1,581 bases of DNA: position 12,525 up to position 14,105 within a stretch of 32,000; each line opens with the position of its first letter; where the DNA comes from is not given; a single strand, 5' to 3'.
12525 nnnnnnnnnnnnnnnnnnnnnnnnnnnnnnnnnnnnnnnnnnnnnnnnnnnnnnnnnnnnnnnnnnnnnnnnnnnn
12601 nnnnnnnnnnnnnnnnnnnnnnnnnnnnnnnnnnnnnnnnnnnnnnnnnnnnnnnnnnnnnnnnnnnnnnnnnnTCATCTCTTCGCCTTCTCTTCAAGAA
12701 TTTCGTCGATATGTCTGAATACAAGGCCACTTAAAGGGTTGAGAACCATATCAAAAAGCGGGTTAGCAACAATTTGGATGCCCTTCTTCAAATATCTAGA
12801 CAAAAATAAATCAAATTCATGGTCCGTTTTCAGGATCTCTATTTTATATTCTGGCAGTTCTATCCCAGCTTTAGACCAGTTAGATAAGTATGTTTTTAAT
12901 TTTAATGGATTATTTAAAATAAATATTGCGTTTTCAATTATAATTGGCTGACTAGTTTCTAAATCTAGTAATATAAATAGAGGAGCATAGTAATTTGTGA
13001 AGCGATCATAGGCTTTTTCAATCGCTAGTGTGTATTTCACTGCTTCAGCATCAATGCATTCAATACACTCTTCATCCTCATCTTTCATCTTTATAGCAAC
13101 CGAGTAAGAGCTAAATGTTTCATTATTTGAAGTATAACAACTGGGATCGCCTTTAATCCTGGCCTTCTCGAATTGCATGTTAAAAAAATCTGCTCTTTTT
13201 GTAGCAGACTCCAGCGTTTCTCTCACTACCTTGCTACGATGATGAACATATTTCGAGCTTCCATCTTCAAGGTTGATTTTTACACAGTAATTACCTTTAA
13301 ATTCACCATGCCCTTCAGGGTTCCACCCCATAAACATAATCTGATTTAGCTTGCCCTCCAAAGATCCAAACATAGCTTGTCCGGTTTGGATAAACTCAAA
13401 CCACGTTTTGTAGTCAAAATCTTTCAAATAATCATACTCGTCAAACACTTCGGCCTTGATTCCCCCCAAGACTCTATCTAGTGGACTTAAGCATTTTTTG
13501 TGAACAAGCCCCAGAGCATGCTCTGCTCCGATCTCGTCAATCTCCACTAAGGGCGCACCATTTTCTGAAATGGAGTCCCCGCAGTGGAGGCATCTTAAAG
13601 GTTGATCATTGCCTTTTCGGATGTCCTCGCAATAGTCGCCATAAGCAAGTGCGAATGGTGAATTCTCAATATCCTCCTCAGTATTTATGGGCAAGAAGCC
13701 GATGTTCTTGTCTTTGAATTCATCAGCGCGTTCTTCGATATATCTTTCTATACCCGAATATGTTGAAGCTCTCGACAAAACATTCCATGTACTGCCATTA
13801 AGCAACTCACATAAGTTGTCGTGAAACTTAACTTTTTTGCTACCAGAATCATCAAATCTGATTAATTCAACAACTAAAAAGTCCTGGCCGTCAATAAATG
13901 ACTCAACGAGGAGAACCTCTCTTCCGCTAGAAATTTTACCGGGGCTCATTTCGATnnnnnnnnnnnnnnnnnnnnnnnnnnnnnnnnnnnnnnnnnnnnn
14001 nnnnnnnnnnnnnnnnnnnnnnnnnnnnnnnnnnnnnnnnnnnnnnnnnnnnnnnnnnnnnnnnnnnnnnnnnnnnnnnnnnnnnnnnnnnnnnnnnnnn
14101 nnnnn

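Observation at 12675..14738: Single-gene AT-rich cassette: 687-aa DUF4297/Cap4-like nuclease fused to ~450 aa of unknown sequence, a candidate novel defence effector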

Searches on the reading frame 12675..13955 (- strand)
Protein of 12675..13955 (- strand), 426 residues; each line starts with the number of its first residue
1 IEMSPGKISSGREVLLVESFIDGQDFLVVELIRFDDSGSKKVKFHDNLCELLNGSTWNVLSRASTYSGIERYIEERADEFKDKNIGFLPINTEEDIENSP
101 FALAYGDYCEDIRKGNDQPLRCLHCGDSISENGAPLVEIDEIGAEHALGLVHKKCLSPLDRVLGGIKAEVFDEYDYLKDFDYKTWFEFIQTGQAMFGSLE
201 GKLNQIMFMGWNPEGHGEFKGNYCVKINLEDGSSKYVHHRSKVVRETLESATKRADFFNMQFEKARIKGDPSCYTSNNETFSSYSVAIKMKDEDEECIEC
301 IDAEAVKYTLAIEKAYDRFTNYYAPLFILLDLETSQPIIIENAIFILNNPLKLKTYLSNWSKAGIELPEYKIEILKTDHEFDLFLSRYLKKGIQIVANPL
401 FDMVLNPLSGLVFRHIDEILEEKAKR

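Call 44: search_protein_representatives(alignment_id=A4)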
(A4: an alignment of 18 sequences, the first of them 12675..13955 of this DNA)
Query: 18 sequences, 427 profile positions. Proteins with E-value up to 0.001 (for the whole library): 353; up to 1e-10: 319; up to 1e-30: 240. The best 150 are listed.
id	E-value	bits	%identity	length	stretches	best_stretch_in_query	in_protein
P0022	1.7e-171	587.0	-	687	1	4-421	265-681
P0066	1.2e-161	554.5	-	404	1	22-423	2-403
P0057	9.1e-149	512.1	-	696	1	2-425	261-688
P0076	4.6e-148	509.8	-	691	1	3-421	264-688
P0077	2.1e-145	501.0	-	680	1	6-419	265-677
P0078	7.6e-144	495.9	-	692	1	4-425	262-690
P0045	1.7e-143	494.7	-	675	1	5-423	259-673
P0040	1.7e-143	494.7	-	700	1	7-424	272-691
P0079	4.4e-143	493.4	-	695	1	5-423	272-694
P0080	5.0e-142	489.9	-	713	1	4-423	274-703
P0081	3.7e-140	483.8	-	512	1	4-422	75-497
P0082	4.7e-139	480.1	-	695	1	5-423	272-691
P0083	4.0e-137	473.8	-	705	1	5-420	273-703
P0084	6.8e-136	469.7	-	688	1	6-424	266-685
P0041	9.8e-136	469.2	-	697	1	5-422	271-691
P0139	1.1e-109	383.4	-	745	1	6-426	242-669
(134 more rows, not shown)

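Call 45: predict_structure(alignment_id=A4)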
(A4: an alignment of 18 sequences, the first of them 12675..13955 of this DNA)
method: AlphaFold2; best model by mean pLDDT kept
length: 426 residues; sequences in the alignment: 18
mean_pLDDT: 90.0   pTM: 0.76
mean pLDDT of the five models: 90.0, 89.8, 89.7, 89.0, 88.5
residues with pLDDT >= 90: 290; 70-90: 122; 50-70: 12; < 50: 2
segments of 3 or more residues with pLDDT < 50: none
pLDDT, mean of each block of 10 residues (from residue 1): 71 95 95 91 94 93 94 93 93 86 93 89 93 93 93 95 90 88 90 84 81 63 94 89 89 95 94 87 87 88 95 84 93 94 94 94 93 92 92 94 93 87 79
secondary structure, 60 per line:
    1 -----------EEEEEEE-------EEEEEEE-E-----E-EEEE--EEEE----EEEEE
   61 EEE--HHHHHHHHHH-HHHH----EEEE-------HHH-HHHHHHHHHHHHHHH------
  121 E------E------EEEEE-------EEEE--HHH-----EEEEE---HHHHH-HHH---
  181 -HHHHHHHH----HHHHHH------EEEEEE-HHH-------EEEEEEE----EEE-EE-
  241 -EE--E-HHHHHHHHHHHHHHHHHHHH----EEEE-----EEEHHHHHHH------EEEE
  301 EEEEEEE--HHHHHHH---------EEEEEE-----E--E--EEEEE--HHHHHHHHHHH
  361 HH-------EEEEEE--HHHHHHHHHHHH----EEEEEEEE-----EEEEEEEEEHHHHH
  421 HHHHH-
elements in order: E12-18 E26-32 E42-45 E48-51 E56-63 H66-75 H77-80 E85-88 H100-114 E135-139 E147-150 E161-165 H169-173 H182-189 H194-199 E206-211 E223-229 E234-236 H248-267 E272-275 E281-283 H284-290 E297-307 H310-316 E326-331 E343-347 H350-362 E370-375 H378-389 E394-401 E407-415 H416-425

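Call 48: fold_search(model_id=the predicted structure, library=pdb)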
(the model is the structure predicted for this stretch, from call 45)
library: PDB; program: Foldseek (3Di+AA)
matches with E <= 10: 160; with E <= 0.001: 0
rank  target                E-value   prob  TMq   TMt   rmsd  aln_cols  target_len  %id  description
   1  8has_C                8.5e-01  0.02  0.05  0.06  19.9       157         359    9  NARROW LEAF 1-close from Japonica (released 2024-05-01)
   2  6sg9_DB               8.5e-01  0.01  0.05  0.04  24.4       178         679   11  Head domain of the mt-SSU assemblosome from Trypanosoma brucei (released 2019-09-18)
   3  2lqm_MODEL_1_A        1.1e+00  0.14  0.09  0.19   9.4       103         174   10  Solution Structures of RadA intein from Pyrococcus horikoshii (released 2012-05-16)
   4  8hau_C                1.1e+00  0.02  0.06  0.07  19.4       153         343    7  NARROW LEAF 1 from Indica (released 2024-06-05)
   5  4e2t_A                1.2e+00  0.14  0.09  0.20   9.4       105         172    8  Crystal Structures of RadA intein from Pyrococcus horikoshii (released 2012-05-16)
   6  6seh_A                1.2e+00  0.08  0.11  0.16  11.6       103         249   14  Recognition and processing of branched DNA substrates by Slx1-Slx4 nuclease (released 2019-09-25)
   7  2rdh_B                1.4e+00  0.01  0.05  0.09  25.2       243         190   10  Crystal structure of Staphylococcal Superantigen-Like protein 11 (released 2007-12-18)
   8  4xlg_A                1.5e+00  0.03  0.10  0.14  16.6       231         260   12  C. glabrata Slx1 in complex with Slx4CCD. (released 2015-03-25)
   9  8has_F                1.6e+00  0.01  0.06  0.06  19.5       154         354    9  NARROW LEAF 1-close from Japonica (released 2024-05-01)
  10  2lcj_MODEL_1_A        1.7e+00  0.07  0.08  0.17  13.2       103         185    8  Solution NMR structure of Pab PolII Intein (released 2011-09-21)
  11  1kno_A                1.7e+00  0.07  0.07  0.12  13.6        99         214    8  CRYSTAL STRUCTURE OF THE COMPLEX OF A CATALYTIC ANTIBODY FAB WITH A TRANSITION STATE ANALOG: STRUCTURAL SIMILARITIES I (released 1996-01-29)
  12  7np7_B4               1.7e+00  0.01  0.06  0.06  18.6       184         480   10  Structure of an intact ESX-5 inner membrane complex, Composite C1 model (released 2021-06-02)
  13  2rdh_D                1.7e+00  0.01  0.06  0.10  24.6       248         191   11  Crystal structure of Staphylococcal Superantigen-Like protein 11 (released 2007-12-18)
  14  6dsl_MODEL_1_B        1.8e+00  0.03  0.07  0.16   8.2       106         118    9  Consensus engineered intein (Cat) with atypical split site (released 2018-09-19)
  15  1nph                  1.9e+00  0.02  0.08  0.10  17.0       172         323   10  Gelsolin Domains 4-6 in Active, Actin Free Conformation Identifies Sites of Regulatory Calcium Ions (released 2003-05-13)
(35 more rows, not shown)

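Call 67: fold_search(model_id=the predicted structure, library=viral)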
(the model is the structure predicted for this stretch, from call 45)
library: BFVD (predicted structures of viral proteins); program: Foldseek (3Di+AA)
matches with E <= 10: 509; with E <= 0.001: 0
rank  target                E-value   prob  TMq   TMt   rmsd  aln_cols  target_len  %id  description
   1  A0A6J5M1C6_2          4.6e-02  0.23  0.14  0.08  23.9       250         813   10  Amidoligase enzyme [uncultured Caudovirales phage]
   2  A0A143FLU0            6.9e-02  0.08  0.11  0.12  27.9       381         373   10  (no name in the UniProt tables at hand)
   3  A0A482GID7            1.0e-01  0.06  0.12  0.13  28.5       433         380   15  (no name in the UniProt tables at hand)
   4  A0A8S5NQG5            1.1e-01  0.13  0.09  0.09  13.4       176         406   16  Uncharacterized protein [Myoviridae sp. ctj3P51]
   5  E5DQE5                1.4e-01  0.06  0.09  0.07  26.1       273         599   11  Gp17 terminase DNA packaging enzyme large subunit [Aeromonas phage PX29]
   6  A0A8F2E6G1            2.3e-01  0.84  0.14  0.44   4.2        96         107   10  Uncharacterized protein [Streptomyces phage KimJongPhill]
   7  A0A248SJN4            2.5e-01  0.14  0.08  0.11  15.8       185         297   10  (no name in the UniProt tables at hand)
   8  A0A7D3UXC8            2.6e-01  0.18  0.07  0.31  11.7        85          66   14  (no name in the UniProt tables at hand)
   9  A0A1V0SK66            2.6e-01  0.03  0.09  0.05  21.1       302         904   12  RING finger domain protein [Klosneuvirus KNV1]
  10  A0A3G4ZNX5            2.9e-01  0.21  0.10  0.32   8.4       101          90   13  Uncharacterized protein [Terrestrivirus sp.]
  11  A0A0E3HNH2            3.1e-01  0.82  0.14  0.52   3.9        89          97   12  Uncharacterized protein [Synechococcus phage ACG-2014f]
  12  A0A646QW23            3.5e-01  0.54  0.09  0.48   9.5        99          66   14  Uncharacterized protein [Roseobacter phage CRP-4]
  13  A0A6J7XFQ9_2          3.5e-01  0.03  0.09  0.03  33.4       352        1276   10  RadC-like JAB domain containing protein [uncultured Caudovirales phage]
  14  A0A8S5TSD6            3.5e-01  0.02  0.08  0.13  20.9       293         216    7  YopX protein [Siphoviridae sp. ctxdc10]
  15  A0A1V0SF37            3.7e-01  0.12  0.09  0.25  11.7       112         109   16  Uncharacterized protein [Hokovirus HKV1]
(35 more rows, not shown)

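Call 100: find_homologous_proteins(query=P0139, max_evalue=0.001)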
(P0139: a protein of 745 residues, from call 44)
Query P0139 (745 aa): 107 proteins with E <= 0.001 among 8000 candidates.
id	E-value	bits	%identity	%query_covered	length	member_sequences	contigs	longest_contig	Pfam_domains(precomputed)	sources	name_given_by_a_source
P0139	0.0e+0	1702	100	100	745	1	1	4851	PF00656.28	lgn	-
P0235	0.0e+0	1248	71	100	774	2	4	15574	PF00656.28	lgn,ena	-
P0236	0.0e+0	1065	63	100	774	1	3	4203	PF00656.28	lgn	-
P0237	7.6e-246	836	52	100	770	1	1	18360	PF00656.28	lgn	-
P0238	1.3e-244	832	52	99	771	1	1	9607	PF00656.28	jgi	jgi:hypothetical protein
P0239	1.4e-236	806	69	67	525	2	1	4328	PF00656.28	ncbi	-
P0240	1.0e-232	793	50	100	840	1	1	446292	PF17070.11,PF00656.28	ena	-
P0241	1.8e-232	792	50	100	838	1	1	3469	PF17070.11,PF00656.28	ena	-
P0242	3.5e-208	712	46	99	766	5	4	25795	PF00656.28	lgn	-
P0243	7.1e-205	701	46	99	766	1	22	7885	PF00656.28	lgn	-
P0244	2.4e-203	696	46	99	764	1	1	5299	-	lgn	-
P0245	2.7e-202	692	44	99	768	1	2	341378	PF00656.28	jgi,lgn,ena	-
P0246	5.7e-201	688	44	99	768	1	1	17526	PF00656.28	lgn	-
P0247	1.0e-198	680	44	99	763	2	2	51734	PF00656.28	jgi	jgi:hypothetical protein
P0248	3.8e-197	675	44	100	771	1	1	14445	PF00656.28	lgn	-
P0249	2.1e-195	670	44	99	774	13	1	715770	PF00656.28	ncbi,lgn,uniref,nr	ncbi:caspase family protein [Pedobacter sp. MC2016-14]|uniref:caspase family protein n=1 Tax=Pedobac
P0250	2.8e-192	659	43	99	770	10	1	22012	PF00656.28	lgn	-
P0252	1.7e-190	653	43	99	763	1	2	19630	PF00656.28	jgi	jgi:hypothetical protein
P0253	6.5e-188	645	45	99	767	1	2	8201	PF00656.28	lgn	-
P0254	7.4e-188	645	44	99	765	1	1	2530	PF00656.28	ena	-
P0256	2.9e-187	643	43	99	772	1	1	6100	PF00656.28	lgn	-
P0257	3.0e-187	643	43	99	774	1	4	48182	PF00656.28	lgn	-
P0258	3.6e-187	642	45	99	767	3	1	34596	PF00656.28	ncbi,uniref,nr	ncbi:caspase family protein [Flavobacterium undicola]|uniref:caspase family protein n=1 Tax=Flavobac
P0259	3.8e-187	642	44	99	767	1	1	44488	PF00656.28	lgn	-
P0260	8.9e-187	641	45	99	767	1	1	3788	PF00656.28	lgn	-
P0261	9.1e-187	641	45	99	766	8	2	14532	PF00656.28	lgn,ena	-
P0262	1.1e-186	641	43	99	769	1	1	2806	PF00656.28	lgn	-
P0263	3.8e-186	639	45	99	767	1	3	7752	PF00656.28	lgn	-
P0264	5.0e-186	639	44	99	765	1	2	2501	PF00656.28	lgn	-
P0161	1.1e-185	637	44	99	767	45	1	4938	PF00656.28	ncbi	-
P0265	2.9e-185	636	45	99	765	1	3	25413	PF00656.28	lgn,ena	-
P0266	2.2e-184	633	44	99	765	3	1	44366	PF00656.28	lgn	-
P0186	3.5e-184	632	42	98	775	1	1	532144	PF00656.28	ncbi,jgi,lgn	jgi:hypothetical protein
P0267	3.7e-183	629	44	99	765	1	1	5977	PF00656.28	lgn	-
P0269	2.2e-180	620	44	99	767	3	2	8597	PF00656.28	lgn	-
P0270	3.5e-179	616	44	98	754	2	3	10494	PF00656.28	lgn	-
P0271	4.2e-178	612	45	93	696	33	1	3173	PF00656.28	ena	-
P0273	1.4e-177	611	44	99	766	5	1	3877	PF00656.28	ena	-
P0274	2.8e-177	610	41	99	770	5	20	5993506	PF00656.28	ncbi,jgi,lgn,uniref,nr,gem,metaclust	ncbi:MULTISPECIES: caspase family protein [Sphingobacterium]|uniref:caspase family protein n=1 Tax=S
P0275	1.8e-175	604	43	99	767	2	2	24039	PF00656.28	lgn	-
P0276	8.7e-173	595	45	90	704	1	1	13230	PF00656.28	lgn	-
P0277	6.4e-164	565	43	90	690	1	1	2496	PF00656.28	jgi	-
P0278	6.0e-159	549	42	90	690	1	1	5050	PF00656.28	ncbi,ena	-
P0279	1.5e-158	548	42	89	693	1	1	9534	PF00656.28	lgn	-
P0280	3.5e-158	546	39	99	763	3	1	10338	PF00656.28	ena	-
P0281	5.4e-154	533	42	90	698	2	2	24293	PF00656.28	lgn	-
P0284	3.7e-153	530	41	89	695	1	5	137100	PF00656.28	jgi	jgi:hypothetical protein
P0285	1.9e-152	528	41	89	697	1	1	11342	PF00656.28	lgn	-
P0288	1.7e-147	511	37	100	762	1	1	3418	PF00656.28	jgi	jgi:hypothetical protein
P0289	1.4e-146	508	42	89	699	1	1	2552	PF00656.28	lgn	-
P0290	2.5e-143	497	37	99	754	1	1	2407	PF00656.28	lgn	-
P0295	4.0e-69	252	57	30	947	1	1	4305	PF01582.26,PF00656.28,PF13676.12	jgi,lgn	-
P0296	1.2e-63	234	47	34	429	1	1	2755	PF00656.28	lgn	-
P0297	2.5e-60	223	52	31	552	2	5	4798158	PF00656.28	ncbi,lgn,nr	ncbi:caspase family protein [Emticicia oligotrophica]|nr:caspase family protein [Emticicia oligotrop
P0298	1.0e-58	218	51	29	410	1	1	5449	PF00656.28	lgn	-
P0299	1.3e-57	214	51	29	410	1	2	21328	PF00656.28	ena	-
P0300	3.7e-57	213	51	29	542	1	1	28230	PF00656.28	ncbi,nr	ncbi:MAG: caspase family protein [Bacteroidetes bacterium]|nr:caspase family protein [Bacteroidota b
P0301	4.0e-57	212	51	29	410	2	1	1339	PF00656.28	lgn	-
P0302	8.1e-57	211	49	30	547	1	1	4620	PF00656.28,PF03457.20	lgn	-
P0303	1.1e-56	211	51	29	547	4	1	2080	PF00656.28,PF03457.20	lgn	-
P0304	1.5e-56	211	51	29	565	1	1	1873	PF00656.28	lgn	-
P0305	1.0e-55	208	50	29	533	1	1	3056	PF00656.28,PF03457.20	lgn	-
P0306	1.1e-54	204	49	29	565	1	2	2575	PF00656.28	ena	-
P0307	2.0e-54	203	50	29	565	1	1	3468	PF00656.28,PF03457.20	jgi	jgi:hypothetical protein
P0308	3.0e-54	203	49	29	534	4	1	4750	PF00656.28,PF03457.20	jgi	jgi:Caspase domain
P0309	7.0e-54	202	49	29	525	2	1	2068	PF00656.28,PF03457.20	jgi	jgi:hypothetical protein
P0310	2.2e-53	200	48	29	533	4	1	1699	PF00656.28,PF03457.20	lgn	-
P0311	4.2e-52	196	49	29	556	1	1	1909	PF00656.28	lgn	-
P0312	4.9e-52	196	50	29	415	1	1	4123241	PF00656.28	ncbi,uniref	ncbi:caspase family protein [Maribacter sp. X9]|uniref:caspase family protein n=1 Tax=Maribacter sp.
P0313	6.3e-52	195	47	29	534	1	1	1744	PF00656.28,PF03457.20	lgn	-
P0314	1.1e-50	191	47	29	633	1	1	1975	PF00656.28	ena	-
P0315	3.7e-49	186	46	29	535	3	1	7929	PF00656.28,PF03457.20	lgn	-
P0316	4.2e-49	186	42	35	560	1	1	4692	PF00656.28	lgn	-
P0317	1.5e-40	158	42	27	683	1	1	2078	PF00656.28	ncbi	ncbi:MAG: caspase family protein, partial [Ferruginibacter sp.]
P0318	2.8e-29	120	34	28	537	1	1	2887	PF00656.28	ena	-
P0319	5.3e-28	116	38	29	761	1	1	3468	PF13431.13,PF13414.13,PF08823.17,PF13428.13,PF01471.24,PF14559.13,PF13371.13,PF00656.28,PF00515.35,PF13424.13,PF13432.13,PF13181.13,PF07719.24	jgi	jgi:tetratricopeptide (TPR) repeat protein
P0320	9.4e-27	112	34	31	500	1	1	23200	PF00656.28,PF07603.18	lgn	-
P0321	1.8e-26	111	32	35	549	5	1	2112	PF00656.28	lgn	-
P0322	9.6e-26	109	33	29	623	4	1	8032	PF00656.28,PF08308.18,PF13620.13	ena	-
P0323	3.1e-25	107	32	35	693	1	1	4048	PF00656.28,PF08308.18,PF03781.23,PF13620.13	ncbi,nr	ncbi:MAG: hypothetical protein BMS9Abin03_234 [Thermodesulfobacteriota bacterium]|nr:MAG: hypothetic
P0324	7.2e-25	106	36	29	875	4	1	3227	PF00656.28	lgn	-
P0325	1.2e-23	102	32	29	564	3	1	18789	PF13715.13,PF17820.8,PF00656.28,PF00595.30,PF13180.13,PF08308.18,PF13620.13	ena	-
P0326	3.2e-22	97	32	29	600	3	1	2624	PF00656.28,PF08308.18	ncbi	-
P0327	5.2e-22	96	32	29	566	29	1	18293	PF00656.28,PF08308.18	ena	-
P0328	1.9e-19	88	34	29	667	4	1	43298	PF00656.28,PF08238.19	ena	-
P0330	3.6e-16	77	33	28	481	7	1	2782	PF00656.28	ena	-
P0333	3.2e-12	64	30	28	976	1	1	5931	PF00656.28,PF18657.7,PF18676.7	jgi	jgi:hypothetical protein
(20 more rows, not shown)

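Call 104: find_encoding_contigs(protein=P0274, flank=10000, max_places=3)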
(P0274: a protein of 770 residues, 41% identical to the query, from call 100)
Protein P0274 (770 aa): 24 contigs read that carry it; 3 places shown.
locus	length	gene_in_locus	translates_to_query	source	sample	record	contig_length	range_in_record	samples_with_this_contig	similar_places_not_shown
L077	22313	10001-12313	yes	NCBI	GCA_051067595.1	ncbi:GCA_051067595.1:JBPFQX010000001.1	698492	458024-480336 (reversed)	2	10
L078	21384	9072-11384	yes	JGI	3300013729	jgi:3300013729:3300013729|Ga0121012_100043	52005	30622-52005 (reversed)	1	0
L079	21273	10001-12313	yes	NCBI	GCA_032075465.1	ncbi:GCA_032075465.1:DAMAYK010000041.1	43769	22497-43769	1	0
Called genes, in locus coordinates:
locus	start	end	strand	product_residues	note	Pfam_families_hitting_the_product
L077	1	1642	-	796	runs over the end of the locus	PF13098:Thioredoxin_2 (faint)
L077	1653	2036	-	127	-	-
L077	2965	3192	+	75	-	PF13560:HTH_31, PF12844:HTH_19 (faint), PF01381:HTH_3 (weak)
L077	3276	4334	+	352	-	PF00142:Fer4_NifH (weak), PF01656:CbiA, PF02374:ArsA_ATPase (faint), PF13614:AAA_31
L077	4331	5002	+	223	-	-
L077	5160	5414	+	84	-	-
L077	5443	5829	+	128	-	-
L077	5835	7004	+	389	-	PF00294:PfkB, PF15891:Nuc_deoxyri_tr2 (faint), PF05014:Nuc_deoxyrib_tr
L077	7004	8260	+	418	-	PF00709:Adenylsucc_synt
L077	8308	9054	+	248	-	PF18160:SLATT_5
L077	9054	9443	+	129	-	-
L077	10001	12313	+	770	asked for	PF00656:Peptidase_C14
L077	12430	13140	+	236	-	-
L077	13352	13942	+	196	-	PF14487:DarT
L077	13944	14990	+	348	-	PF01661:Macro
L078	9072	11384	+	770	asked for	PF00656:Peptidase_C14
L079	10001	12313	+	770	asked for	PF00656:Peptidase_C14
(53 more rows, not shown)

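Call 109: find_encoding_contigs(protein=P0245, flank=8000, max_places=1)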
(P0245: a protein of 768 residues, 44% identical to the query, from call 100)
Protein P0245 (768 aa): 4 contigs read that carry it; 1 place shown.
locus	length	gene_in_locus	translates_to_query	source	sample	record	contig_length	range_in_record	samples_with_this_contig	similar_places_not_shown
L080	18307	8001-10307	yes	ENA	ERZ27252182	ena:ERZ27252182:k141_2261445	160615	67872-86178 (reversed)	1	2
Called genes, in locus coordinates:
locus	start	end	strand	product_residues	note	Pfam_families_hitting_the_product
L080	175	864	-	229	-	PF04542:Sigma70_r2, PF08281:Sigma70_r4_2, PF04545:Sigma70_r4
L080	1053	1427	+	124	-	-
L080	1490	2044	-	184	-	PF11645:PDDEXK_5 (faint)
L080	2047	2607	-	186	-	-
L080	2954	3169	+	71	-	-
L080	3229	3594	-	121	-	-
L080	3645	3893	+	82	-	-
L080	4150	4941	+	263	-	-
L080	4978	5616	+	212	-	-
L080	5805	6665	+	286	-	PF10137:CAP12-PCTIR_TIR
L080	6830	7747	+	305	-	-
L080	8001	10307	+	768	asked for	PF00656:Peptidase_C14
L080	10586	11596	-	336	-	PF11185:DUF2971 (weak)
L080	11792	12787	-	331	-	PF13274:SocA_Panacea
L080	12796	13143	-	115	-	-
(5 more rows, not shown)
